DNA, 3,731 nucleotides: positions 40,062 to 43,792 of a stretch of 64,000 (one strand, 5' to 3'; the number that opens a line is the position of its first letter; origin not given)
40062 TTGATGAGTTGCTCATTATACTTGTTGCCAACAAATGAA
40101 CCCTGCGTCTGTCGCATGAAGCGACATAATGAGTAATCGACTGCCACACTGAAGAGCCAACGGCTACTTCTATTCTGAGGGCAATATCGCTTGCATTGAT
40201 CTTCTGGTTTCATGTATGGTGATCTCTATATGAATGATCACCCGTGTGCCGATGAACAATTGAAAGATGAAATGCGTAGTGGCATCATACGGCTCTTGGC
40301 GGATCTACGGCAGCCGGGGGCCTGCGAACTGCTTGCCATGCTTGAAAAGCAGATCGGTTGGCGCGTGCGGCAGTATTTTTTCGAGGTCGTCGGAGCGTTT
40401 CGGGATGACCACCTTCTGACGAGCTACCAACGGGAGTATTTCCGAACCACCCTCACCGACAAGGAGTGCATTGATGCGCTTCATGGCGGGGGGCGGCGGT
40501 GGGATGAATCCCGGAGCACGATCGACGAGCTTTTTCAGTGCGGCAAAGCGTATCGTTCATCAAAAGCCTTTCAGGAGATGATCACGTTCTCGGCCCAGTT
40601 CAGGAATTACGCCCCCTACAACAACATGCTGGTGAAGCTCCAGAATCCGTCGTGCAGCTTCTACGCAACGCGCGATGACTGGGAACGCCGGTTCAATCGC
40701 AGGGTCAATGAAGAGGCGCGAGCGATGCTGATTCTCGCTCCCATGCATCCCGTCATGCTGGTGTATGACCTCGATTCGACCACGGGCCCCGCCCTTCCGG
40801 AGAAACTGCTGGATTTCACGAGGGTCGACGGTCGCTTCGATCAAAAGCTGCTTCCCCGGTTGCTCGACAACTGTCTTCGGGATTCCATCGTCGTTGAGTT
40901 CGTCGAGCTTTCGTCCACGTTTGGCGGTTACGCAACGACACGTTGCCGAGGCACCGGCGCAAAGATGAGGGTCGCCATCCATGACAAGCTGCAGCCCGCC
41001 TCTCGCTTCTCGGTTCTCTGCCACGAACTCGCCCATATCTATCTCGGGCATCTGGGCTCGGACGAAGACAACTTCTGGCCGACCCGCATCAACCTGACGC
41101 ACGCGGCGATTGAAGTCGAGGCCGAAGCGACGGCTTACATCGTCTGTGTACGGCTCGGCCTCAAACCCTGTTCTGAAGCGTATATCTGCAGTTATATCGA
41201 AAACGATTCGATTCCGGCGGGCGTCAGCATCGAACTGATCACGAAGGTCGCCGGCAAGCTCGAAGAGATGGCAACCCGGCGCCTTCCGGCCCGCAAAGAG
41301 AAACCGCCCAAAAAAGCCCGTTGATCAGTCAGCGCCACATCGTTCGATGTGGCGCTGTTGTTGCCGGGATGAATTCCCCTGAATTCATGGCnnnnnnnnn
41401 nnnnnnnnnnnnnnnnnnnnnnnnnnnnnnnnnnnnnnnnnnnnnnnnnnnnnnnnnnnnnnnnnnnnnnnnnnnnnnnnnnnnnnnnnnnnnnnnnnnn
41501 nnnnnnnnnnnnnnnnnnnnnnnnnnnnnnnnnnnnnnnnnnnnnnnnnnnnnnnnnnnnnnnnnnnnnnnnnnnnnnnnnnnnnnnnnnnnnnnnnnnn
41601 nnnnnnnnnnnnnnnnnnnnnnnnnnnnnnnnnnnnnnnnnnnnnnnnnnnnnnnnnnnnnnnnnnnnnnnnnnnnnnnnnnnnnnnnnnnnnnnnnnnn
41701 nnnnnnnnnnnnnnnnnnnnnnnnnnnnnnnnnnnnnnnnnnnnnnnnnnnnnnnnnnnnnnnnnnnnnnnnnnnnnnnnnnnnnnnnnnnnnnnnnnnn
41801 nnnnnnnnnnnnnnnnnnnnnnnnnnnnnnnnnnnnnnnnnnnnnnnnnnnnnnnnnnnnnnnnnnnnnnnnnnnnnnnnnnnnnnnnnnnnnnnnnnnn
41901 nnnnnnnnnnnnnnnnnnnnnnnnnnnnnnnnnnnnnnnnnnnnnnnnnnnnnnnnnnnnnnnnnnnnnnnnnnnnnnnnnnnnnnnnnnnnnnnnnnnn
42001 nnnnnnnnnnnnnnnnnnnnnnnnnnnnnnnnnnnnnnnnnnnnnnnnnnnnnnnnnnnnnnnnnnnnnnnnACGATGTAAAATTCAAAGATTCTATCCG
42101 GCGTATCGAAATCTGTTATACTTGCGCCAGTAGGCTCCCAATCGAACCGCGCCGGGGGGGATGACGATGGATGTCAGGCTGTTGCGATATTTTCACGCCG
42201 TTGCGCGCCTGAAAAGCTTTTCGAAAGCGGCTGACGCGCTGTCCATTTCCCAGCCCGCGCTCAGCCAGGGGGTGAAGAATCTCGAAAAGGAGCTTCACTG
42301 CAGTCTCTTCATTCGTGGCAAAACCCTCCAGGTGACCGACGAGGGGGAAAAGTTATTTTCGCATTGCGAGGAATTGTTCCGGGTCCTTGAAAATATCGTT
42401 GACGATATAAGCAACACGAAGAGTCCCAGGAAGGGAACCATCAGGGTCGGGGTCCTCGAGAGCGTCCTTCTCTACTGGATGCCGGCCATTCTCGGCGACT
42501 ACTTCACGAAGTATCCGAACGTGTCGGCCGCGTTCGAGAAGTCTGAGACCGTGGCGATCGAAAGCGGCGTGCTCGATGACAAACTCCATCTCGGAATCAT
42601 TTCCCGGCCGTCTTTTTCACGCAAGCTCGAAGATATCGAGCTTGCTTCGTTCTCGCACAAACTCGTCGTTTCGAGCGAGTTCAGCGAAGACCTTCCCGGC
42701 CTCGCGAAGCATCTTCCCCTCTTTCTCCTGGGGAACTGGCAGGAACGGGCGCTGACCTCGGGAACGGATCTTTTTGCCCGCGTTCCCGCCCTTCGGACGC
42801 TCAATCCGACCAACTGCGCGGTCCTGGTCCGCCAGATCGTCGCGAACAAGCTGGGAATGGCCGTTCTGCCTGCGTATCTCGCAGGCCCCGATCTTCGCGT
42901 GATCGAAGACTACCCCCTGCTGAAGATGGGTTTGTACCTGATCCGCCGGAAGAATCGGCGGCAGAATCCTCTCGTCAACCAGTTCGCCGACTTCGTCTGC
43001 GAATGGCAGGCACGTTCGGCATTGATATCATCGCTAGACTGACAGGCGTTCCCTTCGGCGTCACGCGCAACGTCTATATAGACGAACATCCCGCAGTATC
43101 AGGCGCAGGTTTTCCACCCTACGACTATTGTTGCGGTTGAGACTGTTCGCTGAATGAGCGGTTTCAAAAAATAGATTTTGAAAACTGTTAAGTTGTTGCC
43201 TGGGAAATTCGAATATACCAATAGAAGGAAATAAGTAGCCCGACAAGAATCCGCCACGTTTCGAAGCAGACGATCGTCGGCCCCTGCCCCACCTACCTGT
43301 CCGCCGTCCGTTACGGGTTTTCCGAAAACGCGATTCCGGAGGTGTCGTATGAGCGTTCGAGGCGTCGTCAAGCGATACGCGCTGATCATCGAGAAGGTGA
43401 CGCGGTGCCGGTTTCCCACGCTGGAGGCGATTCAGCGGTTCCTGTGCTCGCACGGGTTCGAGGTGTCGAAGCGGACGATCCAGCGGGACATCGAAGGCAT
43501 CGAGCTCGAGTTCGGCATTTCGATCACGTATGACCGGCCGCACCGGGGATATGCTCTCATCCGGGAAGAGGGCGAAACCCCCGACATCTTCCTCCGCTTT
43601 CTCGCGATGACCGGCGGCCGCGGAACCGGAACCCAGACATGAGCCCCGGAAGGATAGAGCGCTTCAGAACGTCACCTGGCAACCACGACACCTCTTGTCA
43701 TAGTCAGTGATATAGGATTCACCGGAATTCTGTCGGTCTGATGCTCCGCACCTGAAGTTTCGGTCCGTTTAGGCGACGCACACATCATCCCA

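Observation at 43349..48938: Operon of two paralogous tandem-AAA+ ATPases plus a calcineurin-like phosphoesterase, preceded by a small HTH gene: candidate undescribed defence or effector system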

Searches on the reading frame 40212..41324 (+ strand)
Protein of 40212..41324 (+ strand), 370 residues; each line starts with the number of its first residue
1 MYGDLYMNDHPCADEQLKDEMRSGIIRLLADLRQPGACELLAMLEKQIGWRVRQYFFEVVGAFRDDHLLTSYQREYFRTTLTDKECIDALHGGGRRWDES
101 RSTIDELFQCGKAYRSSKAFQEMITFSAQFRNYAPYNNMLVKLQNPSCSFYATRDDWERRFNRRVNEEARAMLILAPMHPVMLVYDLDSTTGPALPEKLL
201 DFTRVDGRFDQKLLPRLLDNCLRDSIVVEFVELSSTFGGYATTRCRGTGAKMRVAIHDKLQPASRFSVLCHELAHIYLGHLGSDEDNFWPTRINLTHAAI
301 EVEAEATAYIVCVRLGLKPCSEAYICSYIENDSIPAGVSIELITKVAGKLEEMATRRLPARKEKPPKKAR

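Call 4: search_protein_families(library=pfam, proteins=[window:40212-41324:+], max_evalue=0.01)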
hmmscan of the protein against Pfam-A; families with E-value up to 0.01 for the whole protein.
window:40212-41324:+ (370 aa): 1 family
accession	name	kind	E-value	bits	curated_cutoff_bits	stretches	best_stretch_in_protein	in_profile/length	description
PF06114.19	Peptidase_M78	-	9.8e-05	22.6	22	1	242-306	18-80/123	IrrE N-terminal-like domain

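Call 64: search_protein_families(library=padloc, proteins=[window:40212-41324:+], max_evalue=0.01)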
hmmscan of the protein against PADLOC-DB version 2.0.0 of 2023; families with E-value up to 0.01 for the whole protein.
window:40212-41324:+ (370 aa): 1 family
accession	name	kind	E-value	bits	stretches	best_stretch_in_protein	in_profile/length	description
PDLC02944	RT_III-A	-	0.00016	18.9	1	243-347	480-585/597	-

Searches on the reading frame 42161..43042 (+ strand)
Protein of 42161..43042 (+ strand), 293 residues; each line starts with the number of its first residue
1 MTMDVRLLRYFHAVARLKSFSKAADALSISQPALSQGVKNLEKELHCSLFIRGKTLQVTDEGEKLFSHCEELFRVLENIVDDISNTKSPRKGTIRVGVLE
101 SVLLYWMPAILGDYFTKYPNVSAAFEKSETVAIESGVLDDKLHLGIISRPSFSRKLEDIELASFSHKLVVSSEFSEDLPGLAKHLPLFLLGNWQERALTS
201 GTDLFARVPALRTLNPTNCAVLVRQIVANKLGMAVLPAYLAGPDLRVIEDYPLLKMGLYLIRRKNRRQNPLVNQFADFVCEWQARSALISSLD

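Call 4: search_protein_families(library=pfam, proteins=[window:42161-43042:+], max_evalue=0.01)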
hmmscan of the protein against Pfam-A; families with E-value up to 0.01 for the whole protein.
window:42161-43042:+ (293 aa): 2 families
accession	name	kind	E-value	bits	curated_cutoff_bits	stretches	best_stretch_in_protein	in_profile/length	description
PF00126.33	HTH_1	-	6.3e-21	74.5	26.6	1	6-63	2-60/60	Bacterial regulatory helix-turn-helix protein, lysR family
PF03466.25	LysR_substrate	-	1.3e-20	74.2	28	1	89-281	3-206/209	LysR substrate binding domain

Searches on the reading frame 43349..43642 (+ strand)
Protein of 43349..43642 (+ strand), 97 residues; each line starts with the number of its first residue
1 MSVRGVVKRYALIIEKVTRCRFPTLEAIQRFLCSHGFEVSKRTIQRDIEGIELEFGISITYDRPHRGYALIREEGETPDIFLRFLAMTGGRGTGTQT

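Call 4: search_protein_families(library=pfam, proteins=[window:43349-43642:+], max_evalue=0.01)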
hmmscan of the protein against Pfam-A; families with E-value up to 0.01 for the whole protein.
window:43349-43642:+ (97 aa): 2 families
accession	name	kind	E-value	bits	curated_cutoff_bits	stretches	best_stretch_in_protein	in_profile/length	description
PF01498.24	HTH_Tnp_Tc3_2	-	0.0033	18.1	31.5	1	13-49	4-40/72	Transposase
PF08279.18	HTH_11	-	0.0057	17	25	0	37-61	25-48/55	HTH domain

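Call 5: search_protein_families(library=padloc, proteins=[window:43349-43642:+], max_evalue=0.01)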
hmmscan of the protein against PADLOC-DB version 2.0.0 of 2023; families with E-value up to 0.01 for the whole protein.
window:43349-43642:+ (97 aa): 1 family
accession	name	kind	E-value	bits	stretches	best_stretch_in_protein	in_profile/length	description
PDLC01457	WYL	-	2e-05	22.3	1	19-74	16-62/229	"CAS-I,CAS-II,CAS-III,CAS-IV,CAS-V,CAS-VI; associated_signaling"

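Call 6: search_protein_families(library=ncbifam, proteins=[window:43349-43642:+], max_evalue=0.01)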
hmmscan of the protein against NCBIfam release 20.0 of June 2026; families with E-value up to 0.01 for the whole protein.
window:43349-43642:+ (97 aa): 1 family
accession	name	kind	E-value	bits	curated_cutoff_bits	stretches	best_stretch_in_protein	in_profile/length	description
NF001680.0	PRK00441.1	equivalog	0.0035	17.5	184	1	7-74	3-67/150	arginine repressor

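Call 110: search_protein_families(library=phrogs, proteins=[window:43349-43642:+], max_evalue=0.001)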
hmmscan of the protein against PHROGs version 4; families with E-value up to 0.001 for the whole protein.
window:43349-43642:+ (97 aa): 0 families
